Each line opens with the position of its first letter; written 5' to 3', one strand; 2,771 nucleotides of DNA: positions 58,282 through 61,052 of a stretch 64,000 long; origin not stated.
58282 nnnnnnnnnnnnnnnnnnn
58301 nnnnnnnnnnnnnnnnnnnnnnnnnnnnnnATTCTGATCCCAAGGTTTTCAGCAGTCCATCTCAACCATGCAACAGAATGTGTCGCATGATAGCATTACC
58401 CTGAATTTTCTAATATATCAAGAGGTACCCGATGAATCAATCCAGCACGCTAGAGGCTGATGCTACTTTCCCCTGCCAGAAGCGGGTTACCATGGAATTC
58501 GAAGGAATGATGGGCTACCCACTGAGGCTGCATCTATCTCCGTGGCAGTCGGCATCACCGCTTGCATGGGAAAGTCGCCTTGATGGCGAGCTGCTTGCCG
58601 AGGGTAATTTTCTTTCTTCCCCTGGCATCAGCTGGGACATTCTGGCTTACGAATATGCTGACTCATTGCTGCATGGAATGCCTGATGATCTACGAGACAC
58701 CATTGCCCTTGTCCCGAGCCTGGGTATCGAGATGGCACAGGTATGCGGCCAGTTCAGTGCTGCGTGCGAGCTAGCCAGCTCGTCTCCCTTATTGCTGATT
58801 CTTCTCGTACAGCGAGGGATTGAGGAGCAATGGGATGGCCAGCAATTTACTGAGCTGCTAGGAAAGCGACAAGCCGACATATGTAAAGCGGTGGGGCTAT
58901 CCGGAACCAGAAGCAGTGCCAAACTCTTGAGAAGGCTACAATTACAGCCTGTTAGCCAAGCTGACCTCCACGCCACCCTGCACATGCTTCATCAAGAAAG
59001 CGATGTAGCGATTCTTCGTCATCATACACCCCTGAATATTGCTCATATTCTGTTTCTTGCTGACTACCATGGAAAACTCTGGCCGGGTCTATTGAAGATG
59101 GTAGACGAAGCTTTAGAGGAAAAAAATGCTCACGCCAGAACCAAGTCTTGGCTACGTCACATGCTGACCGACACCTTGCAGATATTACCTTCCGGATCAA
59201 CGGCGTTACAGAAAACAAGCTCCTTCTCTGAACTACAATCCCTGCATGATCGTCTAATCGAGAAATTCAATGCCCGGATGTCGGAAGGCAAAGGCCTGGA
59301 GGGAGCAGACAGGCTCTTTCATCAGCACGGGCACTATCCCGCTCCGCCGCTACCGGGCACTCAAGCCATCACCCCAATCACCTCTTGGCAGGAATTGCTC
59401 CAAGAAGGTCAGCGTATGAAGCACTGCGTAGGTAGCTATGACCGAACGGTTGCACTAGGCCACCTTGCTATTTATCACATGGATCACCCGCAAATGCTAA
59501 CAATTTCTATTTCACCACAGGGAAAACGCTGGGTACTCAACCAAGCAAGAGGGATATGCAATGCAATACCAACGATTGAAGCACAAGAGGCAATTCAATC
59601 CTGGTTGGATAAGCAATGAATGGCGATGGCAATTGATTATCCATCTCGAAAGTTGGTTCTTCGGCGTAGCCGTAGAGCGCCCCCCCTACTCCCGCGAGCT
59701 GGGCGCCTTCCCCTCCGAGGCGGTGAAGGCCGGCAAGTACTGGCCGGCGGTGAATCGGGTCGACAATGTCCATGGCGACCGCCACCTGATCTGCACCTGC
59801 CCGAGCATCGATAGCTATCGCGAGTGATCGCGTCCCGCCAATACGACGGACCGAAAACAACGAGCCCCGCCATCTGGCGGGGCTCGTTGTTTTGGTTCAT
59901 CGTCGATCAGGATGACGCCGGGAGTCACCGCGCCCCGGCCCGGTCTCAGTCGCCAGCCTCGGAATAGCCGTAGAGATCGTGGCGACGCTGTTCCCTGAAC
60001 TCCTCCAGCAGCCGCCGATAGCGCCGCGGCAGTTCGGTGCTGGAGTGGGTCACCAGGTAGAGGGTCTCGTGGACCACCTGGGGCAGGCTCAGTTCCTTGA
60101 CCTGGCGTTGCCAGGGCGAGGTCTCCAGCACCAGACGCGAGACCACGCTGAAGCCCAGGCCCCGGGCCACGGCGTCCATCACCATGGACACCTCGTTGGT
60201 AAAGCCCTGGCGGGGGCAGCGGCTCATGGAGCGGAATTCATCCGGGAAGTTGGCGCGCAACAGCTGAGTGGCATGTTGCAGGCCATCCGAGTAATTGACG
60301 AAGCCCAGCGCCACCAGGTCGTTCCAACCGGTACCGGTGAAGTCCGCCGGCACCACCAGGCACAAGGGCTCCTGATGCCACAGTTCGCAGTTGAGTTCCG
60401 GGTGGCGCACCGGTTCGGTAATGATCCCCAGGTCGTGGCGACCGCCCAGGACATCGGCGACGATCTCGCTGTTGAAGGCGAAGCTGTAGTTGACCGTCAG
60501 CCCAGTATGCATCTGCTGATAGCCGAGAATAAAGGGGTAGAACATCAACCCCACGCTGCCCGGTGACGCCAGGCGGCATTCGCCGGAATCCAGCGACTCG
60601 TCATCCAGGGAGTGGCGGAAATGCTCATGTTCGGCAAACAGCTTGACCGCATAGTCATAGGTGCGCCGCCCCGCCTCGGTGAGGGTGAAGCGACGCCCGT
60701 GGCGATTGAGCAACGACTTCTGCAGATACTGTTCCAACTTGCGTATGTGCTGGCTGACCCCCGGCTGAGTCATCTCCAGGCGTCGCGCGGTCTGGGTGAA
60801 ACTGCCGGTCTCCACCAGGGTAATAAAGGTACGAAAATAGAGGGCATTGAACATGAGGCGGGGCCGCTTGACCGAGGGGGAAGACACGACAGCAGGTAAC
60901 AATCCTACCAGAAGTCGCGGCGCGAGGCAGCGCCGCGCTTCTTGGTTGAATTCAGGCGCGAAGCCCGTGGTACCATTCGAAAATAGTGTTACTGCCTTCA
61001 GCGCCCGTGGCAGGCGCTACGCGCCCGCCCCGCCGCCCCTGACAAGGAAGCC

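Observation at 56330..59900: Low-GC ~3.2 kb island inserted at the 3' end of gcvP, flanked by ~150-bp direct repeats of the gcvP tail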

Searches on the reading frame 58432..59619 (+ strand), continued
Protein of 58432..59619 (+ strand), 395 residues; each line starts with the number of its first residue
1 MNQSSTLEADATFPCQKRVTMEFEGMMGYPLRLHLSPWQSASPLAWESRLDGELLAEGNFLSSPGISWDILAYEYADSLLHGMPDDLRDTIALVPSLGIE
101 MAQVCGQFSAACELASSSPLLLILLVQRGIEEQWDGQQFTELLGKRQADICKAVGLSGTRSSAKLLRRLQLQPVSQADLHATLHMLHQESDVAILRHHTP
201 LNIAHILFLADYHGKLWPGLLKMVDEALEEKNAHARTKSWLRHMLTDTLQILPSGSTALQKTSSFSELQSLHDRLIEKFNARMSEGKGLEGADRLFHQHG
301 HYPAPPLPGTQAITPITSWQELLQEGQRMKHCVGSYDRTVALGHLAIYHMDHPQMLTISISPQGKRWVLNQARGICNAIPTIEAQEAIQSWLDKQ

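Call 100: search_protein_families(library=pfam, proteins=[L131:1-1239:+, L131:1330-2013:-, L131:2191-4158:-, L131:4151-5578:-, L131:5575-5976:-, L097:2370-3611:-, L095:7769-9028:-, L145:2388-4040:-, L145:4562-5512:-, L150:3876-4490:+], max_evalue=0.001)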
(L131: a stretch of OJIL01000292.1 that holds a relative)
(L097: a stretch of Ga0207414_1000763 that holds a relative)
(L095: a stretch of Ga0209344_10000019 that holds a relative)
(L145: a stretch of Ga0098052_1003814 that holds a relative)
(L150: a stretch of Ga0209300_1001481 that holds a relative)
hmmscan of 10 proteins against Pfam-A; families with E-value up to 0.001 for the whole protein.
L131:1-1239:+ (412 aa): 3 families
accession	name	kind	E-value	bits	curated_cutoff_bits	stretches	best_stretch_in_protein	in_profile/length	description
PF22022.2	Phage_int_M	-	3e-31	108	27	1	115-210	1-96/96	Phage integrase central domain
PF13356.12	Arm-DNA-bind_3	-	9.7e-18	64.5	27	1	19-103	1-82/83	Arm DNA-binding domain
PF00589.27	Phage_integrase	-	2.8e-17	63.5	27.1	1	232-392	5-166/172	Phage integrase family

L131:1330-2013:- (227 aa): 0 families

L131:2191-4158:- (655 aa): 2 families
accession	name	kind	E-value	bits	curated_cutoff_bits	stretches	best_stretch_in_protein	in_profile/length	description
PF03235.19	GmrSD_N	-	3.4e-33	115.9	33.2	1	11-226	2-198/199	GmrSD restriction endonuclease, N-terminal domain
PF07510.16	GmrSD_C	-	1.5e-12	48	23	1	519-648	4-138/138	GmrSD restriction endonucleases, C-terminal domain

L131:4151-5578:- (475 aa): 2 families
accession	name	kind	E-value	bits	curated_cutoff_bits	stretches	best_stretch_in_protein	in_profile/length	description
PF25202.1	DUF7834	-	4.6e-74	249.7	27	1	214-459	2-228/235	Family of unknown function (DUF7834)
PF03235.19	GmrSD_N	-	1.9e-29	103.7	33.2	1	16-202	2-198/199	GmrSD restriction endonuclease, N-terminal domain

L131:5575-5976:- (133 aa): 0 families

L097:2370-3611:- (413 aa): 1 family
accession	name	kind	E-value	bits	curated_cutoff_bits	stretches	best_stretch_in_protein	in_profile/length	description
PF04172.21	LrgB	-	7.8e-75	251.4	25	1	194-408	1-213/214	LrgB-like family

L095:7769-9028:- (419 aa): 1 family
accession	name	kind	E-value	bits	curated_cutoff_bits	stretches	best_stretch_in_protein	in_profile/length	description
PF14281.12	PDDEXK_4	-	5.3e-25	88.9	22.3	1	35-205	1-181/183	PD-(D/E)XK nuclease superfamily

L145:2388-4040:- (550 aa): 6 families
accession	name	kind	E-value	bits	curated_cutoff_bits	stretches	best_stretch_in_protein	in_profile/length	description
PF13245.12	AAA_19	-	5.3e-10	40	25.1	1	240-387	13-132/134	AAA domain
PF00580.27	UvrD-helicase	-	1.9e-07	31.5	23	0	240-305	15-88/271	UvrD/REP helicase N-terminal domain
PF13604.12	AAA_30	-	1.6e-06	28.4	27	1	224-384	2-128/191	AAA domain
PF09848.15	SLFN-g3_helicase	-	1.8e-05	24.6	24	1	243-355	6-89/354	Schlafen group 3, DNA/RNA helicase domain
PF01443.25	Viral_helicase1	-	6.8e-05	23.2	21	0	345-547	59-227/228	Viral superfamily 1 RNA helicase core domain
PF13538.12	UvrD_C_2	-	0.0001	22.5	27.4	1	503-546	5-51/52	UvrD-like helicase C-terminal domain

L145:4562-5512:- (316 aa): 1 family
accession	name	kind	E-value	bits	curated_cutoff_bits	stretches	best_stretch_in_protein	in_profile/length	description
PF03747.19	ADP_ribosyl_GH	-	4.8e-70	236.9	26.2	1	23-290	1-287/287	ADP-ribosylglycohydrolase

L150:3876-4490:+ (204 aa): 1 family
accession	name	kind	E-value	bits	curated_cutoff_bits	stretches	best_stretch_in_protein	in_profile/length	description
PF00589.27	Phage_integrase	-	5.2e-18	65.9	27.1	1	37-189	19-167/172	Phage integrase family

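Call 103: search_protein_families(library=padloc, proteins=[L095:7769-9028:-, L095:9045-9776:-, L131:2191-4158:-, L131:4151-5578:-, L131:1330-2013:-, L145:2388-4040:-, L145:1-2224:-, L145:4562-5512:-, L086:8919-9608:-, L083:8024-9205:-], max_evalue=0.00001)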
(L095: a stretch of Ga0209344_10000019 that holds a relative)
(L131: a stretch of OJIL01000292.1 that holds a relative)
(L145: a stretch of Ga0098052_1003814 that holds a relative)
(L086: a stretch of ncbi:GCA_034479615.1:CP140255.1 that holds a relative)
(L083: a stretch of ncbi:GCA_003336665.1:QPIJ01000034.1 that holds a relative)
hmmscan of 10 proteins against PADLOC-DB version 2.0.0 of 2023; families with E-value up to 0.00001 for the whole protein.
L095:7769-9028:- (419 aa): 8 families
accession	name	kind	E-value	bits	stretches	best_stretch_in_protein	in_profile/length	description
PDLC04983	PDC-S26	-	6e-90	300.6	1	9-408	8-405/413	-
PDLC04980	PDC-S26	-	1.4e-57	193.9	1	32-401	28-381/389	-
PDLC04974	PDC-S26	-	6.3e-49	165.3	1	32-405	29-386/401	-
PDLC04977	PDC-S26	-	3.9e-20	70.3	1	22-213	17-209/400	-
PDLC04976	PDC-S26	-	6.4e-20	69.7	1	33-262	30-276/451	-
PDLC04972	PDC-S26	-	1.8e-19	68.4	1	25-219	21-215/397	-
PDLC04971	PDC-S26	-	4.7e-07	27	0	35-143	50-166/415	-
PDLC04975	PDC-S26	-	7.8e-07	26.7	1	64-147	51-140/351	-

L095:9045-9776:- (243 aa): 0 families

L131:2191-4158:- (655 aa): 32 families (the best 25 are shown)
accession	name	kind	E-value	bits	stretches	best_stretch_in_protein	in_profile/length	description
PDLC02695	Orf5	-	6.7e-37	125.1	2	6-102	6-101/601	Orf5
PDLC04155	HEC-06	-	1.2e-33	114.4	1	7-246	9-255/562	-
PDLC02701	Orf5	-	6.1e-30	102.3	1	14-101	14-101/596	Orf5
PDLC04154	HEC-06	-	5.2e-28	96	1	7-96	11-89/569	-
PDLC02693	Orf5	-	7.7e-28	95.8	1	12-248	1-233/543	Orf5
PDLC04157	HEC-06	-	5.2e-27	92.6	1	9-233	13-240/558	-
PDLC02686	Orf5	-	3.9e-23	79.8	1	18-102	19-99/566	Orf5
PDLC02700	Orf5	-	1.2e-22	78.4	1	9-245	2-240/555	Orf5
PDLC02687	Orf5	-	2.5e-20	70.7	1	9-96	7-83/543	Orf5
PDLC02691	Orf5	-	3e-20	70.3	1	13-132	13-124/579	Orf5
PDLC02786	SspE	-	3.4e-19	66.7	1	11-102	15-108/766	SspE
PDLC02792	SspE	-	7e-18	62.3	1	9-99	12-110/771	SspE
PDLC02690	Orf5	-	1.3e-15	55.3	1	13-255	3-241/531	Orf5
PDLC02694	Orf5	-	3.7e-15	53.6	1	10-100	8-102/574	Orf5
PDLC02789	SspE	-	5.6e-12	43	1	18-102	18-110/749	SspE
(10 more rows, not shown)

L131:4151-5578:- (475 aa): 27 families (the best 25 are shown)
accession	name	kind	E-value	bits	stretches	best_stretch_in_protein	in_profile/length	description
PDLC04157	HEC-06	-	2.1e-29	100.6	2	7-100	6-99/558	-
PDLC04155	HEC-06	-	1.8e-24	84.2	2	7-105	4-102/562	-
PDLC02691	Orf5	-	2.7e-22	77.1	1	21-146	18-143/579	Orf5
PDLC02695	Orf5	-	1.9e-21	74.1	2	12-100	7-102/601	Orf5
PDLC02701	Orf5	-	1.4e-20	71.4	2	24-98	20-101/596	Orf5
PDLC04154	HEC-06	-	2.5e-20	70.7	1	9-99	8-98/569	-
PDLC02700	Orf5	-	8.1e-18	62.4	1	16-106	4-96/555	Orf5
PDLC02686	Orf5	-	2.9e-16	57.1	2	19-104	16-107/566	Orf5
PDLC02687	Orf5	-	4.8e-15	53.3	1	14-103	7-96/543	Orf5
PDLC02693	Orf5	-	6e-15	53.2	1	23-210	8-219/543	Orf5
PDLC02690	Orf5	-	1.7e-12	45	1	133-246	140-254/531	Orf5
PDLC02786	SspE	-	2.6e-12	43.9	1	22-115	22-124/766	SspE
PDLC02694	Orf5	-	5.2e-12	43.2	0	154-227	195-265/574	Orf5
PDLC02698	Orf5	-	1.1e-11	42.2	1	19-91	14-84/573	Orf5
PDLC02791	SspE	-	1.6e-11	41.2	1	25-104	23-115/775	SspE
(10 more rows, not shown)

L131:1330-2013:- (227 aa): 0 families

L145:2388-4040:- (550 aa): 4 families
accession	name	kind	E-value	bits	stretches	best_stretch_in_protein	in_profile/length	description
PDLC03813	RTasNERD-Hel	-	3e-30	103.8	1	18-548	15-511/519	DRT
PDLC01087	C3a187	-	6.4e-27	92.6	1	186-416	170-391/559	NERD+UvrD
PDLC00104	GajB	-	2.9e-08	30.9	0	223-303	3-88/574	UrvD helicase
PDLC00132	GajB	-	3.3e-06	24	0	223-313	3-95/625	UrvD helicase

L145:1-2224:- (741 aa): 46 families (the best 25 are shown)
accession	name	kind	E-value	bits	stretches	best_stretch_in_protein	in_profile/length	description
PDLC02619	DrmD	-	2.7e-183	609.4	1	41-668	24-640/872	DrmD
PDLC02500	BrxHI|BrxHII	-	3.2e-71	239.1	3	483-669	494-680/933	BrxHI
PDLC02621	DrmD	-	2e-65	219.7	1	45-626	117-690/1040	DrmD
PDLC02623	DrmD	-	2.8e-62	208.8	3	503-652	564-704/1040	DrmD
PDLC00659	HmaA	-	2e-49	166.3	1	44-610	99-659/1176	SNF2 helicase / DEAD-box helicase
PDLC02843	DpdE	-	3.3e-49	165.7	2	42-248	151-336/1091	DpdE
PDLC02620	DrmD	-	7.7e-48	161.2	2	38-467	88-511/1060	DrmD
PDLC02504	BrxHI|BrxHII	-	2.5e-45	152.8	1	34-641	94-659/971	BrxHII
PDLC02572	DrmA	-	2e-44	149.9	1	48-581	117-642/1043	DrmA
PDLC02840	DpdE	-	4.7e-44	149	2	39-234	150-325/1091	DpdE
PDLC02632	DrmD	-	1.5e-40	137.4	1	50-571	124-634/662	DrmD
PDLC02846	DpdE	-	5e-36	122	2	41-229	154-340/1034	DpdE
PDLC00633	ZorD1|ZorD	-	6.1e-35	118.5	2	45-272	439-661/908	"SWI2/SNF2 helicase, Mrr-like nuclease"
PDLC02633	DrmD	-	2e-34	116.7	1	44-574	120-642/839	DrmD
PDLC02844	DpdE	-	2.8e-33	112.9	2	41-236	145-330/1074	DpdE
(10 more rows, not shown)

L145:4562-5512:- (316 aa): 0 families

L086:8919-9608:- (229 aa): 0 families

L083:8024-9205:- (393 aa): 0 families

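Call 104: search_protein_families(library=padloc, proteins=[L217:8557-9474:+, L217:9487-9990:+, L217:10001-11173:+, L217:11265-11900:+, L217:11940-12983:+, L217:13024-13530:+, L217:13596-14819:-, L217:15162-15818:+, L217:16168-17133:+], max_evalue=0.001)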
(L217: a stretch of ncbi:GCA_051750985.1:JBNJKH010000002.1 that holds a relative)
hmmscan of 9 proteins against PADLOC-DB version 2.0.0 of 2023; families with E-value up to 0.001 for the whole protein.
L217:8557-9474:+ (305 aa): 0 families

L217:9487-9990:+ (167 aa): 0 families

L217:10001-11173:+ (390 aa): 0 families

L217:11265-11900:+ (211 aa): 0 families

L217:11940-12983:+ (347 aa): 6 families
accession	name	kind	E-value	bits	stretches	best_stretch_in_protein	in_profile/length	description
PDLC01652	WYL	-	1.5e-25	88.4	1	150-330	14-161/162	"CAS-I,CAS-II,CAS-III,CAS-IV,CAS-V,CAS-VI; associated_signaling"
PDLC01457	WYL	-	1.8e-15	55.1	1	10-316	5-226/229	"CAS-I,CAS-II,CAS-III,CAS-IV,CAS-V,CAS-VI; associated_signaling"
PDLC01766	Cas3c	-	1.3e-11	41.5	1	158-334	139-316/1009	-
PDLC01046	WYL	-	0.0001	19.6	0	293-335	392-434/435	HTH-WYL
PDLC01484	WYL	-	0.00021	18.6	0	285-335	387-437/437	"CAS-I,CAS-II,CAS-III,CAS-IV,CAS-V,CAS-VI; associated_signaling"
PDLC01510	WYL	-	0.00021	18.6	0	285-335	387-437/437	"CAS-I,CAS-II,CAS-III,CAS-IV,CAS-V,CAS-VI; associated_signaling"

L217:13024-13530:+ (168 aa): 0 families

L217:13596-14819:- (407 aa): 0 families

L217:15162-15818:+ (218 aa): 1 family
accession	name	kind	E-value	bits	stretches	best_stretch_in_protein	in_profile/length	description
PDLC00905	JAB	-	0.00048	18.3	1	57-110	36-92/154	JAB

L217:16168-17133:+ (321 aa): 0 families

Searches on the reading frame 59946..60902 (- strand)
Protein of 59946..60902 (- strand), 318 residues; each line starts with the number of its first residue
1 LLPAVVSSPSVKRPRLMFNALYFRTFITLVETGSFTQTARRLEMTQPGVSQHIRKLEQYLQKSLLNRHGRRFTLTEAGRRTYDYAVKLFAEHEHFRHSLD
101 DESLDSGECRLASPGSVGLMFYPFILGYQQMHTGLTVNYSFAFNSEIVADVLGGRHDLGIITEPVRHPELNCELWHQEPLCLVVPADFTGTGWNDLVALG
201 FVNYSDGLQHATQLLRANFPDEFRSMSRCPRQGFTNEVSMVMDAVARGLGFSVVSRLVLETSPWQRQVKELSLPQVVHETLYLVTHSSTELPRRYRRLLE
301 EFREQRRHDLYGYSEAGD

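Call 31: find_encoding_contigs(protein=window:59946-60902:-, flank=8000, max_places=10)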
Protein window:59946-60902:- (318 aa): no gene with exactly this product is on record in the collection.

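Call 54: search_protein_families(library=pfam, proteins=[window:59946-60902:-], max_evalue=0.001)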
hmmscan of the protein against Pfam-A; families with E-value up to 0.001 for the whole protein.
window:59946-60902:- (318 aa): 3 families
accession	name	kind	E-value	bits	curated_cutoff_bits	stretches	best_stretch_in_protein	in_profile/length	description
PF03466.25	LysR_substrate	-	4.2e-27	95.3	28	1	105-305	4-207/209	LysR substrate binding domain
PF00126.33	HTH_1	-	2.3e-21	75.9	26.6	1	23-79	4-60/60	Bacterial regulatory helix-turn-helix protein, lysR family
PF01022.26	HTH_5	-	0.00086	19.6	22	0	35-58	18-41/47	Bacterial regulatory protein, arsR family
